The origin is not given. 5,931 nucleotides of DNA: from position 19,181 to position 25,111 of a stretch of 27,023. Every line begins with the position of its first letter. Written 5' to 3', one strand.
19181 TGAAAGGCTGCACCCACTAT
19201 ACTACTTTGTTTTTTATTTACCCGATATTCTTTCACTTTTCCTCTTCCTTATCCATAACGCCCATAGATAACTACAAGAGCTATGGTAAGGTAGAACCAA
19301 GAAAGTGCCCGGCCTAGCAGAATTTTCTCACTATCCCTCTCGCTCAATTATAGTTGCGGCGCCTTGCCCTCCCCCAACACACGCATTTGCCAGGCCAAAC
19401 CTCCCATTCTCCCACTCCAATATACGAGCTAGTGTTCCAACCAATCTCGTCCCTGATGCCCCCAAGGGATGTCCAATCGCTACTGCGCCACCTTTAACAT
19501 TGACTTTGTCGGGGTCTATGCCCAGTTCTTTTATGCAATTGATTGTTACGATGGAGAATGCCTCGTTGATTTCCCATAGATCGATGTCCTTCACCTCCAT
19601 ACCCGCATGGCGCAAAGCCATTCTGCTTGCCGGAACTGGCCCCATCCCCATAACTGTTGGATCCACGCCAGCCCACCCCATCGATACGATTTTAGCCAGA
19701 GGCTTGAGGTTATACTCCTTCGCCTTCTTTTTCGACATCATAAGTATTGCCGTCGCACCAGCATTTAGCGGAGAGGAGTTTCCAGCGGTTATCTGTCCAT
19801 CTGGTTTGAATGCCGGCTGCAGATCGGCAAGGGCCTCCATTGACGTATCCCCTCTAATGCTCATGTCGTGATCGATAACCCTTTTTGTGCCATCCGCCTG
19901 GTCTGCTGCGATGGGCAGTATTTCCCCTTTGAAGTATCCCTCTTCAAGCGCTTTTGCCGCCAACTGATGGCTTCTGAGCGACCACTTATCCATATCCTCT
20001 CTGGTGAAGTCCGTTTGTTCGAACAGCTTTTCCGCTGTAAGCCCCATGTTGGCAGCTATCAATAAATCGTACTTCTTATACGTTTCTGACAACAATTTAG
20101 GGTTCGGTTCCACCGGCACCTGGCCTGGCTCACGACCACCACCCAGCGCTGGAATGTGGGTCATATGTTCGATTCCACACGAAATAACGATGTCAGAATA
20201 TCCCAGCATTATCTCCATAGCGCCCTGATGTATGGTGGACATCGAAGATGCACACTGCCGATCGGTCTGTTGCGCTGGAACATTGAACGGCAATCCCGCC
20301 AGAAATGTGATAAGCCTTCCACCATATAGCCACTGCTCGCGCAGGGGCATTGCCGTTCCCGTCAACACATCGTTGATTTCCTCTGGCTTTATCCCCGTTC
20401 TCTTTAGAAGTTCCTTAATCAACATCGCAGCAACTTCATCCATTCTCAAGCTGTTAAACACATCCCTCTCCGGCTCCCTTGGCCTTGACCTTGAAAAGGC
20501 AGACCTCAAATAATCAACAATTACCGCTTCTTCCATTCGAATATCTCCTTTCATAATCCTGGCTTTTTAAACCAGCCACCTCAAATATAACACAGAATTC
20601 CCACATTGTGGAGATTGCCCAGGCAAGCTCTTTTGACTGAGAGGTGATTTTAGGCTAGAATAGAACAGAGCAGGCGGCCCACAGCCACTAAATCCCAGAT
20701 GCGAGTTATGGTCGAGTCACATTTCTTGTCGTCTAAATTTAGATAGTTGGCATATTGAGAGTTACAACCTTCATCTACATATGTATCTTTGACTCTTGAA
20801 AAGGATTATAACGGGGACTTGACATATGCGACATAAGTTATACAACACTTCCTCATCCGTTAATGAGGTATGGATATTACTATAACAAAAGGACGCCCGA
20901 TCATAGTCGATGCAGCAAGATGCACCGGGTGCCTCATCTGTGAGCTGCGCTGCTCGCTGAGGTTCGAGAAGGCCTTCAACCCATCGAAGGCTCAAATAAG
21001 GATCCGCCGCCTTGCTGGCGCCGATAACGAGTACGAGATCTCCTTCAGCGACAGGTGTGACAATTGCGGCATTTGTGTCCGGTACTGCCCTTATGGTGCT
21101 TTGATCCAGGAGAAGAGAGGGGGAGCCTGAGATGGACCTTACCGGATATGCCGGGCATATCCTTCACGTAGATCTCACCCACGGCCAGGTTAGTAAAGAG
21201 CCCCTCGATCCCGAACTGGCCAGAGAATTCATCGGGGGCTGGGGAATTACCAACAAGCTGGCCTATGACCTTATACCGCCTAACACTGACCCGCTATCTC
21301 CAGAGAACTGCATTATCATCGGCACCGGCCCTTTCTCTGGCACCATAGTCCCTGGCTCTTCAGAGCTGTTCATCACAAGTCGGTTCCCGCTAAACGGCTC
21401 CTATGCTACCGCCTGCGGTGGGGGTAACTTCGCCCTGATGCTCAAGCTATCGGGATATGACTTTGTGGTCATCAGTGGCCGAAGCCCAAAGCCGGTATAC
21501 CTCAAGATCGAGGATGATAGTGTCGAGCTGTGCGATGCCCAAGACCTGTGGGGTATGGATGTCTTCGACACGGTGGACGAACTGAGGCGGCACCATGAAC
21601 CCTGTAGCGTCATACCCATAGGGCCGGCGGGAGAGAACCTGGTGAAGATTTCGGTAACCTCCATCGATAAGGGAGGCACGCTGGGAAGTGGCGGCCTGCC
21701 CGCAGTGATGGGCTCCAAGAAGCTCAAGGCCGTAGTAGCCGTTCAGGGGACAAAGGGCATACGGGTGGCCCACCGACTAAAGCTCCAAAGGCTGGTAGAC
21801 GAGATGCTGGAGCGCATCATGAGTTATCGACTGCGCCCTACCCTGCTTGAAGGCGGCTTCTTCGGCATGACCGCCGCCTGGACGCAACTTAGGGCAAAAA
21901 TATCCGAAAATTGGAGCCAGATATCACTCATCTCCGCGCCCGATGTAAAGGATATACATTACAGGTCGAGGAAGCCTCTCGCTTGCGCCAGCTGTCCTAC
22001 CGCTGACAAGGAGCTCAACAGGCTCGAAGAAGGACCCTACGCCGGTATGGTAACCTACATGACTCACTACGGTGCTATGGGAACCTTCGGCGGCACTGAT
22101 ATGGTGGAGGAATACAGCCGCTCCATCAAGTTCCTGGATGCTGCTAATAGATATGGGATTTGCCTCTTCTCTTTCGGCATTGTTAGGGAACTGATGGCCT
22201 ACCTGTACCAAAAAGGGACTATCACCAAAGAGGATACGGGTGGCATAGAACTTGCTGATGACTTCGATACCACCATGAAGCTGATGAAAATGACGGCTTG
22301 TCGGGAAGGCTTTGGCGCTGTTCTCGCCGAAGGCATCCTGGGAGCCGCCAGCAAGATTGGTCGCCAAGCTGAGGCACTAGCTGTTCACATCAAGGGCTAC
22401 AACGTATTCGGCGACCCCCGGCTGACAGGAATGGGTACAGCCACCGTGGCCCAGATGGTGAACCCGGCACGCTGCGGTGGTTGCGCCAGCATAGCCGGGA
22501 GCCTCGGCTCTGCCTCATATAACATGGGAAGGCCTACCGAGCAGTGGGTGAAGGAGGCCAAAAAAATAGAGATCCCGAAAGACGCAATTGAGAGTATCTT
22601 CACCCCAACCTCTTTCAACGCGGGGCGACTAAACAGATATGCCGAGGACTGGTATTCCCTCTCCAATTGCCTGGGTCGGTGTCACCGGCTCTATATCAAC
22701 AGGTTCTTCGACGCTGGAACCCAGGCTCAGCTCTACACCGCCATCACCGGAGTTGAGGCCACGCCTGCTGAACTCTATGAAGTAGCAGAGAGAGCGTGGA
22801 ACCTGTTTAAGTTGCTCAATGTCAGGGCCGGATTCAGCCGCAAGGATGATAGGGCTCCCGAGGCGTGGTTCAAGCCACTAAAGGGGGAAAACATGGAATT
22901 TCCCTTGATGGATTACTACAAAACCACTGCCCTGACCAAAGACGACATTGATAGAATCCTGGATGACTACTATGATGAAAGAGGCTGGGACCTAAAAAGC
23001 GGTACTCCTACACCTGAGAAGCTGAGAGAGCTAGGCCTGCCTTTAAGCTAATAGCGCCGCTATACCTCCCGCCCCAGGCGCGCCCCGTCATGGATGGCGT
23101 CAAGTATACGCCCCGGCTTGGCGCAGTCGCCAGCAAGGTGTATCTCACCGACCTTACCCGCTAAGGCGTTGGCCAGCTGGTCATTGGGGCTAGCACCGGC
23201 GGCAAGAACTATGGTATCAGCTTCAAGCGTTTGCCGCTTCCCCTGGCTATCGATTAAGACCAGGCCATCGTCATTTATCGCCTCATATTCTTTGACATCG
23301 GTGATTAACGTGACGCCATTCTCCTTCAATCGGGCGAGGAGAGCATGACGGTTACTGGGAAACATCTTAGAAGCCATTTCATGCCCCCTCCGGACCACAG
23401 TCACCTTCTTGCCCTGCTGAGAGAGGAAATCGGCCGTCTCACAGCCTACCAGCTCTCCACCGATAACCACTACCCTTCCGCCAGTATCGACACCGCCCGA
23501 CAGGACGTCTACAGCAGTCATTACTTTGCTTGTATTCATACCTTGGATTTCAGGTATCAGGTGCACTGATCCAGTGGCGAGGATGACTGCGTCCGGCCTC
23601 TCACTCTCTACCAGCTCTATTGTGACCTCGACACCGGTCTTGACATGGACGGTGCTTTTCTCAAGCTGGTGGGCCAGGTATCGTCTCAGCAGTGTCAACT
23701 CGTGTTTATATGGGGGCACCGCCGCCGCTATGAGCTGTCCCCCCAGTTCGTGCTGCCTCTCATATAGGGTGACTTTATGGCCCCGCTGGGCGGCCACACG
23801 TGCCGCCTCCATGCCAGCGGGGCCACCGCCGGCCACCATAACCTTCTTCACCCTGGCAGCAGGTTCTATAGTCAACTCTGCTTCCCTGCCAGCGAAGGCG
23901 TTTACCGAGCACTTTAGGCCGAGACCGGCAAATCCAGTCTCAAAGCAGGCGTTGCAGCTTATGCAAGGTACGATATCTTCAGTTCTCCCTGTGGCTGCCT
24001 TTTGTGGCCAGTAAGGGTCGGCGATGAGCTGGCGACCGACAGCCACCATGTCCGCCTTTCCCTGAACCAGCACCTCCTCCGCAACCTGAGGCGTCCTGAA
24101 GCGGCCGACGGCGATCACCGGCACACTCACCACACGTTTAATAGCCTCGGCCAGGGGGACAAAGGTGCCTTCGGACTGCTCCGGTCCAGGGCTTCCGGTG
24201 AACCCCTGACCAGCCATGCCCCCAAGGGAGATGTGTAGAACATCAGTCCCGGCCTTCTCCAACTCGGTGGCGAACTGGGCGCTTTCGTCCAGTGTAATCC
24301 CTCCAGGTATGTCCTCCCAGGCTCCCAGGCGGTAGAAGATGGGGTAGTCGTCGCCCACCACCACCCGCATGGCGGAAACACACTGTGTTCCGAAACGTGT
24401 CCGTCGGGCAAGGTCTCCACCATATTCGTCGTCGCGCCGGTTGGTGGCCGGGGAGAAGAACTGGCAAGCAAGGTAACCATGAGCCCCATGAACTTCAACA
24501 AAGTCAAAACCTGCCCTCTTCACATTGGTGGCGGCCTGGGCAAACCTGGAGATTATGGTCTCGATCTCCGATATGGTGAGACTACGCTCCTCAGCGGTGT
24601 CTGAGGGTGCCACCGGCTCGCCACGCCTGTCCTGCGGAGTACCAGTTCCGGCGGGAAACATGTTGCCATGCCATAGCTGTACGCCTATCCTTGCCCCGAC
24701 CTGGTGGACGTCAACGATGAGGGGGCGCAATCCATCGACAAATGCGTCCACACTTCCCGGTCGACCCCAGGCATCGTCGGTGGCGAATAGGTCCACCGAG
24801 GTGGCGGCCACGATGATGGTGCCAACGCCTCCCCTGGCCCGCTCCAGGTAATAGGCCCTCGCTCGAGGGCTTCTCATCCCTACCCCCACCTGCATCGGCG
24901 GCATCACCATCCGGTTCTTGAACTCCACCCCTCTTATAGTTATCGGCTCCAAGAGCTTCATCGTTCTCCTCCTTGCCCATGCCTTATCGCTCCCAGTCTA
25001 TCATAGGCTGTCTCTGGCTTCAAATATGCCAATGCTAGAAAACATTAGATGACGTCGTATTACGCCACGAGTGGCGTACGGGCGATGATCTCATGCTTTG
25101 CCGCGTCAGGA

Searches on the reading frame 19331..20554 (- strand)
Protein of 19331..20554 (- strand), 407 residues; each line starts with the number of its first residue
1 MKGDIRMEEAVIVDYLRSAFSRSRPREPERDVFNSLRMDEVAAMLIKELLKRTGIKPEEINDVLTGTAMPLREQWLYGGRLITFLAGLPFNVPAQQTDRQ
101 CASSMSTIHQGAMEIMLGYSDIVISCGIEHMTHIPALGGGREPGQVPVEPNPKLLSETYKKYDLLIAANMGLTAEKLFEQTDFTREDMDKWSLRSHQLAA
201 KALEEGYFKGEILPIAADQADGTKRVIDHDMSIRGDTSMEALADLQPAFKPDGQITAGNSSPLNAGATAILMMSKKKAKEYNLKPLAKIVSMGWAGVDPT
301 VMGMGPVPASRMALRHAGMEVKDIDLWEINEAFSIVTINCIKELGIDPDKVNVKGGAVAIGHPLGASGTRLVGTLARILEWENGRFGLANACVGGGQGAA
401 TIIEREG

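Call 45: search_protein_families(library=pfam, proteins=[window:19331-20554:-], max_evalue=0.00001)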
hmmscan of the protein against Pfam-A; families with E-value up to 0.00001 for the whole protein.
window:19331-20554:- (407 aa): 3 families
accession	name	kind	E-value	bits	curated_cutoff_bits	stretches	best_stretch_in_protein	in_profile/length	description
PF00108.29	Thiolase_N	-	3.7e-58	197.4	26.4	1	29-275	14-259/260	Thiolase, N-terminal domain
PF02803.24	Thiolase_C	-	1.6e-47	160.6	27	1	283-405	1-123/123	Thiolase, C-terminal domain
PF22691.2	Thiolase_C_1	-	4.6e-07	30.1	28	0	308-346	22-60/144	Thiolase C-terminal domain-like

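Call 59: search_protein_families(library=ncbifam, proteins=[window:19331-20554:-], max_evalue=0.00001)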
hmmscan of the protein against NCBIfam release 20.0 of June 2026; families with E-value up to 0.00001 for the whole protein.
window:19331-20554:- (407 aa): 39 families (the best 25 are shown)
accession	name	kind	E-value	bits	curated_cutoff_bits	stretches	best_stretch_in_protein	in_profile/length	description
NF005033.0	PRK06445.1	equivalog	5.2e-188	625.1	511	1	6-405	1-394/395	acetyl-CoA C-acetyltransferase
TIGR01930.1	AcCoA-C-Actrans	subfamily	3.9e-124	414.5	240.55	1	12-404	1-385/385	acetyl-CoA C-acyltransferase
NF006510.0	PRK08947.1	equivalog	3.9e-115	384.9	519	1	7-405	1-386/387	acetyl-CoA C-acyltransferase FadA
TIGR02445.1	fadA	equivalog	1.9e-103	346.4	591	1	10-405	2-384/385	acetyl-CoA C-acyltransferase FadA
NF005805.0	PRK07661.1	equivalog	4.3e-102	342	633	1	7-404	1-389/391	acetyl-CoA C-acetyltransferase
NF005890.0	PRK07851.1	equivalog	3.9e-101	339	580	1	7-405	1-404/406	acetyl-CoA C-acetyltransferase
NF006553.0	PRK09052.1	equivalog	7.3e-99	331.5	567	1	7-405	5-398/399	acetyl-CoA C-acyltransferase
NF006552.0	PRK09051.1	subfamily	1.2e-94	317.8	565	1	34-405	24-394/395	beta-ketothiolase BktB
NF004853.0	PRK06205.1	subfamily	2.6e-92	309.9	551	1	8-406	2-403/404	acetyl-CoA C-acetyltransferase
NF006551.0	PRK09050.1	subfamily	5.4e-91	305.6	605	1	7-405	1-400/401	3-oxoadipyl-CoA thiolase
TIGR02430.1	pcaF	equivalog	5.9e-91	305.5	597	1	10-405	3-399/400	3-oxoadipyl-CoA thiolase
NF005077.0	PRK06504.1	subfamily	1.1e-90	304.7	590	1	7-405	1-389/390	acetyl-CoA C-acetyltransferase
NF005865.0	PRK07801.1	equivalog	1e-89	301.4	591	1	7-405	1-381/382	acetyl-CoA C-acetyltransferase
NF006090.0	PRK08242.1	equivalog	5.2e-87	292.6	514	2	256-405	252-401/402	acetyl-CoA C-acetyltransferase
NF004206.0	PRK05656.1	subfamily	7.2e-87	292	688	1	36-405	24-392/392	acetyl-CoA C-acetyltransferase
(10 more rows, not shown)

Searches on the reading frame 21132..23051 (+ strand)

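Call 45: search_protein_families(library=pfam, proteins=[window:21132-23051:+], max_evalue=0.00001)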
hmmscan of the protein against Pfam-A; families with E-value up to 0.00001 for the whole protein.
window:21132-23051:+ (639 aa): 2 families
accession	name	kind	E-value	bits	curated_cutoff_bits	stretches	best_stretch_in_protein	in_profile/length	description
PF02730.20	AFOR_N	-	3.9e-65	219.8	29.8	1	8-203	1-196/199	Aldehyde ferredoxin oxidoreductase, N-terminal domain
PF01314.23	AFOR_C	-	7.9e-60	203.4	27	1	260-636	42-385/385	Aldehyde ferredoxin oxidoreductase, domains 2 & 3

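Call 59: search_protein_families(library=ncbifam, proteins=[window:21132-23051:+], max_evalue=0.00001)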
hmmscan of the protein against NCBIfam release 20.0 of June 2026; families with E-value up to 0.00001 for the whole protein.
window:21132-23051:+ (639 aa): 2 families
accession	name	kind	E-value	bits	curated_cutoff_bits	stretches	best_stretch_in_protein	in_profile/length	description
NF007354.0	PRK09849.1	equivalog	1.7e-70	238.5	868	2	3-230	5-231/703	aldehyde ferredoxin oxidoreductase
NF040818.1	GAPOR_Arch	equivalog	7.4e-13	47.7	1300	1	11-133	6-125/654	glyceraldehyde-3-phosphate:ferredoxin oxidoreductase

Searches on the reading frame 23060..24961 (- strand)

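Call 45: search_protein_families(library=pfam, proteins=[window:23060-24961:-], max_evalue=0.00001)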
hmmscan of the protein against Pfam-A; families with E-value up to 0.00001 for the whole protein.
window:23060-24961:- (633 aa): 13 families
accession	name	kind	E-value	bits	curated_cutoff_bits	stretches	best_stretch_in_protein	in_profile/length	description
PF00724.26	Oxidored_FMN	-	2.8e-63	214.7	27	1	2-327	1-340/342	NADH:flavin oxidoreductase / NADH oxidase family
PF07992.20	Pyr_redox_2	-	4.8e-31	108.7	26.1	1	372-603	1-250/291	Pyridine nucleotide-disulphide oxidoreductase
PF00070.33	Pyr_redox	-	1.6e-18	67.4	22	1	496-557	1-62/82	Pyridine nucleotide-disulphide oxidoreductase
PF13738.12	Pyr_redox_3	-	1.8e-13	50.9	30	1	457-596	126-273/305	Pyridine nucleotide-disulphide oxidoreductase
PF01266.30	DAO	-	9.1e-12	45.6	27.9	0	374-409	2-38/353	FAD dependent oxidoreductase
PF13450.12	NAD_binding_8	-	1.2e-11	45.1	21.9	1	376-421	1-46/68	NAD(P)-binding Rossmann-like domain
PF12831.13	FAD_oxidored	-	1.6e-11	44.6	27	1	374-420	2-48/416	FAD dependent oxidoreductase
PF03486.20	HI0933_like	-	4.3e-10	39.9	50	0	373-411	2-40/244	HI0933-like protein Rossmann domain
PF01262.27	AlaDh_PNT_C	-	8.3e-09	35.6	23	0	370-408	27-65/214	Alanine dehydrogenase/PNT, C-terminal domain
PF01134.28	GIDA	-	3e-07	30.3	22.1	0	373-404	1-32/391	Glucose inhibited division protein A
PF00890.30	FAD_binding_2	-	1.6e-06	28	20.4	0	374-413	2-41/414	FAD binding domain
PF13241.12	NAD_binding_7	-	3.7e-06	27.9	22.1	0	494-541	7-46/104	Putative NAD(P)-binding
PF01494.25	FAD_binding_3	-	3.9e-06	26.8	22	0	373-405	3-35/349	FAD binding domain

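Call 59: search_protein_families(library=ncbifam, proteins=[window:23060-24961:-], max_evalue=0.00001)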
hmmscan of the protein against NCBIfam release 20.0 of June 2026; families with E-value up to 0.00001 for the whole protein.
window:23060-24961:- (633 aa): 78 families (the best 25 are shown)
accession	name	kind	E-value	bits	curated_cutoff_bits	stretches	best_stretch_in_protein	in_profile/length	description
NF041087.1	bile_acid_BaiCD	equivalog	1e-143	479.8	825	1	2-632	3-641/642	bile acid Fe-S flavoenzyme BaiCD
NF045599.1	bili_reduct_long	exception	7.4e-140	467.2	750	1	3-627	1-635/641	bilirubin reductase, long form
TIGR03997.1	mycofact_OYE_2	equivalog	1.5e-136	456.4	793.15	1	2-633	1-645/645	mycofactocin system FadH/OYE family oxidoreductase 2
TIGR03996.1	mycofact_OYE_1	hypoth_equivalog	1.4e-62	212.2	627.9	1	3-628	2-631/633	mycofactocin system FadH/OYE family oxidoreductase 1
NF045592.1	bili_reduct_N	equivalog_domain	3.2e-62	210.8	425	1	2-352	1-361/363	bilirubin reductase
NF010047.0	PRK13523.1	equivalog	3.6e-61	207.1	431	1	2-330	4-328/339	NADPH dehydrogenase NamA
NF006101.0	PRK08255.1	equivalog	8.2e-49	166.4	1078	1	3-324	399-732/768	bifunctional salicylyl-CoA 5-hydroxylase/oxidoreductase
NF007899.0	PRK10605.1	subfamily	5.6e-36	124.5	403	1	2-316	5-331/365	N-ethylmaleimide reductase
TIGR02053.1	MerA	equivalog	5e-24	85.1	454.45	1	424-596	97-273/465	mercury(II) reductase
NF004991.0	PRK06370.1-3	subfamily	1.3e-20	73.4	620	1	459-594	168-304/509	FAD-containing oxidoreductase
TIGR01350.1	lipoamide_DH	equivalog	8.2e-20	70.9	408.8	1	434-595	115-272/461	dihydrolipoyl dehydrogenase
NF003437.0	PRK04965.1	equivalog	6e-19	68.3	392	1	458-599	102-246/378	NADH:flavorubredoxin reductase NorW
NF041853.1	hythiocyan_redase_MerA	equivalog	9.3e-18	64.3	650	1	449-597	115-261/440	hypothiocyanous acid reductase MerA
NF009410.0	PRK12771.1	subfamily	3e-17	62.4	516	1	360-589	127-379/566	NAD(P)-binding protein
NF004947.0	PRK06292.2-5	equivalog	6.4e-16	58.3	592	1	457-597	133-275/474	dihydrolipoyl dehydrogenase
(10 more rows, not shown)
